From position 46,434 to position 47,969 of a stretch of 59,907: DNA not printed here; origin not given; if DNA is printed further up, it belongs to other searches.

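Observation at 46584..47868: Stand-alone, apparently intact reverse-type DsrA gene with no dsrB or other dsr genes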

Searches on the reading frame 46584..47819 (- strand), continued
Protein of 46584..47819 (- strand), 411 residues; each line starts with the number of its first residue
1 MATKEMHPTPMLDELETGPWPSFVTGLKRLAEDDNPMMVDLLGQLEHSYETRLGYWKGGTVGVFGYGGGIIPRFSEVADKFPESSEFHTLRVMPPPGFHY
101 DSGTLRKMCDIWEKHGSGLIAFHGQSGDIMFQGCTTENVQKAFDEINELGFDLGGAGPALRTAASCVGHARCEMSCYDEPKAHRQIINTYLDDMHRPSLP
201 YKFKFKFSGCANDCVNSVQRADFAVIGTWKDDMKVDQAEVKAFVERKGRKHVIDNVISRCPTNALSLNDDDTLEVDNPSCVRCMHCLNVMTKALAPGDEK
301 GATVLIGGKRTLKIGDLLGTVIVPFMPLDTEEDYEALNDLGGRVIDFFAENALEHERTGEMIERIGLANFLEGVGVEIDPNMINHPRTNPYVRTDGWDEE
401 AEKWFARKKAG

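Call 23: search_protein_families(library=pfam, proteins=[L061:11893-13326:+, L061:13589-15310:+, L061:8664-9224:-, L041:12327-15005:+, L041:15655-17160:+, L041:8860-9708:-, L041:11606-12046:+, L020:4722-6650:+, L020:6931-7401:+, L020:2691-3047:+], max_evalue=0.001)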
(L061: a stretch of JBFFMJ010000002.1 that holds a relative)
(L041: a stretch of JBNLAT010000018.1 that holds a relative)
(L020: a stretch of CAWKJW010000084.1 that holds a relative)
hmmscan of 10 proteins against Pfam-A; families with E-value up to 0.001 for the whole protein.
L061:11893-13326:+ (477 aa): 1 family
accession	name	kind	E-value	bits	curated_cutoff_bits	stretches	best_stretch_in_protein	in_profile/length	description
PF03600.22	CitMHS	-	5.1e-30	105.2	31.9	1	46-425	42-336/336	Citrate transporter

L061:13589-15310:+ (573 aa): 1 family
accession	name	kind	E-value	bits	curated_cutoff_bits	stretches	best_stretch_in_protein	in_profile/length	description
PF13400.11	Tad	-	1.8e-11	44.6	22.3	1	18-64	1-46/47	Putative Flp pilus-assembly TadE/G-like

L061:8664-9224:- (186 aa): 1 family
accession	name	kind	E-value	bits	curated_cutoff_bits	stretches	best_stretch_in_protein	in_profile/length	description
PF01478.23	Peptidase_A24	-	6.1e-11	43.1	26.5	1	21-123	1-103/104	Type IV leader peptidase family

L041:12327-15005:+ (892 aa): 9 families
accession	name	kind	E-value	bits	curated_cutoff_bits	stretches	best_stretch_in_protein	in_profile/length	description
PF13549.11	ATP-grasp_5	-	4.6e-86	288.2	27.6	1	482-703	2-221/221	ATP-grasp domain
PF13607.11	Succ_CoA_lig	-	2.3e-54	183.3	27.4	1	155-292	1-138/138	Succinyl-CoA ligase like flavodoxin domain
PF13380.12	CoA_binding_2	-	8e-25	88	22.8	1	13-138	1-114/116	CoA binding domain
PF00583.31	Acetyltransf_1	-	1.1e-11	45.4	20.7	1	784-874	25-116/116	Acetyltransferase (GNAT) family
PF19045.5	Ligase_CoA_2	-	2.5e-10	41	23.7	1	304-456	2-157/162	Ligase-CoA domain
PF02629.25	CoA_binding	-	3.7e-09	37.7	22.3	1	12-103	3-97/97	CoA binding domain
PF13302.13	Acetyltransf_3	-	1.6e-08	35.8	25.4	1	737-875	2-138/138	Acetyltransferase (GNAT) domain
PF13508.13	Acetyltransf_7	-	9.1e-08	32.8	27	1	798-875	10-83/84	Acetyltransferase (GNAT) domain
PF24948.1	Citrate_synth_N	-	7.5e-05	22.6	83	1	544-699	68-216/232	ATP-citrate synthase ATP-grasp domain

L041:15655-17160:+ (501 aa): 1 family
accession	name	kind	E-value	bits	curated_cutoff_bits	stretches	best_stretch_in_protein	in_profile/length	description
PF03600.22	CitMHS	-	6.2e-32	111.4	31.9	1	94-448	13-336/336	Citrate transporter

L041:8860-9708:- (282 aa): 0 families

L041:11606-12046:+ (146 aa): 0 families

L020:4722-6650:+ (642 aa): 2 families
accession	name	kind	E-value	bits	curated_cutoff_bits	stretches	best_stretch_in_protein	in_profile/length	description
PF00654.25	Voltage_CLC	-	9.6e-82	275.3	24.8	1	128-479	1-344/346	Voltage gated chloride channel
PF00571.33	CBS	-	2.2e-07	31.5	24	0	583-637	6-55/57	CBS domain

L020:6931-7401:+ (156 aa): 0 families

L020:2691-3047:+ (118 aa): 1 family
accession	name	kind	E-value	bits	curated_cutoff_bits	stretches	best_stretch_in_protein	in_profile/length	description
PF06155.17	GBBH-like_N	-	1.7e-26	93.2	22.8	1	11-94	2-85/85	Gamma-butyrobetaine hydroxylase-like, N-terminal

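Call 26: search_protein_families(library=pfam, proteins=[L005:4013-5230:+, L005:5240-6415:+, L005:8009-9235:-, L005:9423-10307:-, L005:10371-11831:-, L005:12092-13459:-, L005:1671-2369:+, L004:9053-9619:+, L004:8500-9138:+, L004:7855-8439:+], max_evalue=0.001)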
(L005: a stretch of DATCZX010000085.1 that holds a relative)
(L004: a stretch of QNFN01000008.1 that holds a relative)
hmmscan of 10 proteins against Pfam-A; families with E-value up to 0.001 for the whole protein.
L005:4013-5230:+ (405 aa): 2 families
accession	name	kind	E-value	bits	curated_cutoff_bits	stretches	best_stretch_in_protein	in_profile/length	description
PF13203.12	DUF2201_N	-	6.9e-47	160.8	23.2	1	7-266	2-263/271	Putative metallopeptidase domain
PF09967.15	DUF2201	-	5.1e-19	69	26.4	1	280-404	1-122/123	VWA-like domain (DUF2201)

L005:5240-6415:+ (391 aa): 0 families

L005:8009-9235:- (408 aa): 3 families
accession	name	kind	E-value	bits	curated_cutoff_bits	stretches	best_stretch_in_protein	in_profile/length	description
PF01610.23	DDE_Tnp_ISL3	-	2.1e-69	234.4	23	1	159-399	1-240/240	Transposase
PF13542.12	HTH_Tnp_ISL3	-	3.4e-13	49.3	27.4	1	96-143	3-50/51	Helix-turn-helix domain of transposase family ISL3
PF14690.11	Zn_ribbon_ISL3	-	1e-09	39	25.5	1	43-88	2-47/47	zinc-finger of transposase IS204/IS1001/IS1096/IS1165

L005:9423-10307:- (294 aa): 4 families
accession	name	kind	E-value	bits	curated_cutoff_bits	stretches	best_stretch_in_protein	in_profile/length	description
PF03446.21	NAD_binding_2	-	1.9e-51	174.7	21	1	3-162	1-161/161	NAD binding domain of 6-phosphogluconate dehydrogenase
PF14833.11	NAD_binding_11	-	1.3e-42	145.3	30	1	165-285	1-122/122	NAD-binding of NADP-dependent 3-hydroxyisobutyrate dehydrogenase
PF03807.23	F420_oxidored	-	2.1e-10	41.5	21.6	1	3-95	1-92/94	NADP oxidoreductase coenzyme F420-dependent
PF02826.25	2-Hacid_dh_C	-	1e-06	28.7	25.1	1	3-75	38-109/178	D-isomer specific 2-hydroxyacid dehydrogenase, NAD binding domain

L005:10371-11831:- (486 aa): 1 family
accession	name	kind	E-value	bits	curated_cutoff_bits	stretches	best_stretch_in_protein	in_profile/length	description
PF01425.27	Amidase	-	1.7e-94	317.9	27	1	64-470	1-445/445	Amidase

L005:12092-13459:- (455 aa): 1 family
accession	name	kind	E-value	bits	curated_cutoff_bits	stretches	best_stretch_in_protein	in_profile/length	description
PF06808.19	DctM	-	5.5e-75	253.2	23.8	1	12-441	2-413/413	Tripartite ATP-independent periplasmic transporter, DctM component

L005:1671-2369:+ (232 aa): 3 families
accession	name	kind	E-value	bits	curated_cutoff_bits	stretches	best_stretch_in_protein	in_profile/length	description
PF00355.32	Rieske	-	1.6e-13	50.8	20.3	1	135-210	2-77/88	Rieske [2Fe-2S] domain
PF02627.25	CMD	-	1.9e-07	31.4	23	1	37-115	1-81/84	Carboxymuconolactone decarboxylase family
PF13806.12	Rieske_2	-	6.4e-05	23.3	27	1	135-228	2-101/104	Rieske-like [2Fe-2S] domain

L004:9053-9619:+ (188 aa): 1 family
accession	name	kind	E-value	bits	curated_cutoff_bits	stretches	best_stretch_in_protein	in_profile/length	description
PF10027.14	DUF2269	-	1.3e-22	80.9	28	1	38-186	2-150/150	Predicted integral membrane protein (DUF2269)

L004:8500-9138:+ (212 aa): 3 families
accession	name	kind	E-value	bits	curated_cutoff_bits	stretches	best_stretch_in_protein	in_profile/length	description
PF00355.32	Rieske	-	1.9e-13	50.6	20.3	1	115-191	2-79/88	Rieske [2Fe-2S] domain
PF02627.25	CMD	-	2.6e-08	34.2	23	1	17-96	1-82/84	Carboxymuconolactone decarboxylase family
PF13806.12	Rieske_2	-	7.8e-05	23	27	1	115-208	2-101/104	Rieske-like [2Fe-2S] domain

L004:7855-8439:+ (194 aa): 0 families

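Call 28: search_dna_similar(query=window:46584-47819:-, collection=phages, mode=protein, max_rows=15)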
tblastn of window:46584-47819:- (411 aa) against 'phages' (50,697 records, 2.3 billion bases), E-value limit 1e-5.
Records with a match: 4; places in all: 4; records where one place covers at least 80% of the query: 4.
Best place of each record, by identity: 60-80% 4.
By first word of the organism name: Lauvirus 2; Podophage 2.
By host as written in the record: - 4.
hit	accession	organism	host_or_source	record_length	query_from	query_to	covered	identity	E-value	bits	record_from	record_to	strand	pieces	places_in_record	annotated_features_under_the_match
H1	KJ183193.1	Lauvirus lau218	-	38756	4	408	99%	61.2%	3e-169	531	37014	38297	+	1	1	sulphite reductase, dissimilatory-type alpha subunit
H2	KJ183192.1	Lauvirus lau218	-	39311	4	408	99%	61.2%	3e-169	531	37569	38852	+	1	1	sulphite reductase (rdsrA), dissimilatory-type alpha subunit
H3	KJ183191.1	Podophage Lau218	-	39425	4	408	99%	61.2%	3e-169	531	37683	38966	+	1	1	sulphite reductase, dissimilatory-type alpha subunit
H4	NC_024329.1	Podophage Lau218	-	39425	4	408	99%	61.2%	3e-169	531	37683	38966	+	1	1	sulphite reductase, dissimilatory-type alpha subunit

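Call 29: find_related_loci(query=window:46584-47819:-, collection=viral_contigs, flank=10000)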
Query window:46584-47819:- (411 aa) in viral_contigs; peptide patterns used: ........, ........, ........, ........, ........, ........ (x = any residue, [..] = any of these).
3 stretches matched a pattern; 2 encode a relative of the query (tblastn E <= 1e-3); 2 distinct loci.
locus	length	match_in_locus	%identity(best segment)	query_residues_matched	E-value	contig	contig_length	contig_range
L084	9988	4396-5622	68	7-410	0e+0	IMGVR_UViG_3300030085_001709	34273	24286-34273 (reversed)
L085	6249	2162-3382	67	7-408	0e+0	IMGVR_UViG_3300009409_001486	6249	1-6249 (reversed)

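Call 43: list_cluster_members(proteins=[P0001, P0002, P0003, window:46584-47819:-])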
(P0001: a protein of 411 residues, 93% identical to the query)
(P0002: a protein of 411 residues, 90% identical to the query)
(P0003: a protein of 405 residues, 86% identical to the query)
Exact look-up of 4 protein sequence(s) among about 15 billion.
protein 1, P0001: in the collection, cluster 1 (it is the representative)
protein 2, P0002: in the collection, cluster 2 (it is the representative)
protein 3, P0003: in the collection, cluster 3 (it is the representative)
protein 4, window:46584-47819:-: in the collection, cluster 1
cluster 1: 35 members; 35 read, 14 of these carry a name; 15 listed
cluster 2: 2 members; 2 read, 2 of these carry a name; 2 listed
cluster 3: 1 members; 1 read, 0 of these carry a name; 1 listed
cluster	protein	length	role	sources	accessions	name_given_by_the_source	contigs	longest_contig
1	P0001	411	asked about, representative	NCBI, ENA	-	-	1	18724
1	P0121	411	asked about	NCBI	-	-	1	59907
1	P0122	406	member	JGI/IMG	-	sulfite reductase alpha subunit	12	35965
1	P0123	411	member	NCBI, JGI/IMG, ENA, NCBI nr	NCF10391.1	MAG: dissimilatory-type sulfite reductase subunit alpha [Gammaproteobacteria bacterium] | sulfite reductase alpha subunit | dissimilatory-type sulfite reductase subunit alpha [Gammaproteobacteria bacterium]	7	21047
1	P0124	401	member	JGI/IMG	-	sulfite reductase alpha subunit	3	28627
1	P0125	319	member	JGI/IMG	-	sulfite reductase alpha subunit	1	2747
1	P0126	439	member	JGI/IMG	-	sulfite reductase alpha subunit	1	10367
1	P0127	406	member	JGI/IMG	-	sulfite reductase alpha subunit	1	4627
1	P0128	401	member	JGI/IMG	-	sulfite reductase alpha subunit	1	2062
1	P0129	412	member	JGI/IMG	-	sulfite reductase alpha subunit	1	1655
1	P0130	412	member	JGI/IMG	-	sulfite reductase alpha subunit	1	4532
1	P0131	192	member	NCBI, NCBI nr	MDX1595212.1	MAG: sulfite reductase, dissimilatory-type subunit alpha, partial [Gammaproteobacteria ... | sulfite reductase, dissimilatory-type subunit alpha [Gammaproteobacteria bacterium]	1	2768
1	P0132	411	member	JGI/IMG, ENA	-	sulfite reductase alpha subunit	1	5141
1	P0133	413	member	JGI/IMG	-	sulfite reductase alpha subunit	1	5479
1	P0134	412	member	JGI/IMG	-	sulfite reductase alpha subunit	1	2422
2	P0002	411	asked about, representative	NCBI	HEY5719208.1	MAG TPA: dissimilatory-type sulfite reductase subunit alpha [Gammaproteobacteria ...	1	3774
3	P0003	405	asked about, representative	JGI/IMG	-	-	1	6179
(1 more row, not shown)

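Call 46: find_homologous_proteins(query=L003:5825-6910:+, max_evalue=1e-60)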
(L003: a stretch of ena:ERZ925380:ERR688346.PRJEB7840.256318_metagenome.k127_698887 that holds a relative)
Query L003:5825-6910:+ (361 aa): 4223 proteins with E <= 1e-60 among 6004 candidates; the best 120 are listed.
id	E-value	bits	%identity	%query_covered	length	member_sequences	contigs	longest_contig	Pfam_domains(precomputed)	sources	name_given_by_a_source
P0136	2.0e-250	848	97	100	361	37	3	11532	PF01077.28,PF03460.23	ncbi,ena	-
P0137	3.0e-237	805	92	100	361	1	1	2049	PF01077.28,PF03460.23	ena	-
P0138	5.4e-223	758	87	100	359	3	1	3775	PF01077.28,PF03460.23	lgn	-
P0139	7.1e-211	718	80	98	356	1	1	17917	PF01077.28,PF03460.23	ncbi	-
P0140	1.4e-210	717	80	98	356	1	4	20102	PF01077.28,PF03460.23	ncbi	-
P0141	3.0e-210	716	81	98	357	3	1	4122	PF01077.28,PF03460.23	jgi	jgi:sulfite reductase beta subunit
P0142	3.7e-209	712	80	99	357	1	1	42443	PF01077.28,PF03460.23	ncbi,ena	-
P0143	9.9e-206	701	78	98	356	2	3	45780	PF01077.28,PF03460.23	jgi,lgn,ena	-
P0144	4.9e-205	699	79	98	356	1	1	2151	PF01077.28,PF03460.23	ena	-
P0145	9.8e-205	698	78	99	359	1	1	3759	PF01077.28,PF03460.23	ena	-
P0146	1.4e-204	697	79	98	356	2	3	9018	PF01077.28,PF03460.23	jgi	jgi:dissimilatory sulfite reductase beta subunit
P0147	2.2e-204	697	78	100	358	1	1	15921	PF01077.28,PF03460.23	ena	-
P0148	2.8e-204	696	78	98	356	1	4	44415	PF01077.28,PF03460.23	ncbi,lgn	ncbi:MAG: dissimilatory-type sulfite reductase subunit beta [Gammaproteobacteria bacterium]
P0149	9.4e-204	695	78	98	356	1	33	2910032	PF01077.28,PF03460.23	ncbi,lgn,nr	ncbi:MAG: dissimilatory-type sulfite reductase subunit beta [Proteobacteria bacterium]|nr:MAG: dissi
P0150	1.3e-203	694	78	99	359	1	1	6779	PF01077.28,PF03460.23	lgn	-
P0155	1.9e-202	690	77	100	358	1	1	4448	PF01077.28,PF03460.23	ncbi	-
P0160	5.5e-202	689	77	99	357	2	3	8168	PF01077.28,PF03460.23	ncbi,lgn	-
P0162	8.2e-202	688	76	100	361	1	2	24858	PF01077.28,PF03460.23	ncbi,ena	-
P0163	8.4e-202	688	77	99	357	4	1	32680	PF01077.28,PF03460.23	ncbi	-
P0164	8.5e-202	688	76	100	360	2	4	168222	PF01077.28,PF03460.23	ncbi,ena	-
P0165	8.7e-202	688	76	99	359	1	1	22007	PF01077.28,PF03460.23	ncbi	-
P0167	1.2e-201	688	77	100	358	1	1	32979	PF01077.28,PF03460.23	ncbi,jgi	-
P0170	2.7e-201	686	76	99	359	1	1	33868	PF01077.28,PF03460.23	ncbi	-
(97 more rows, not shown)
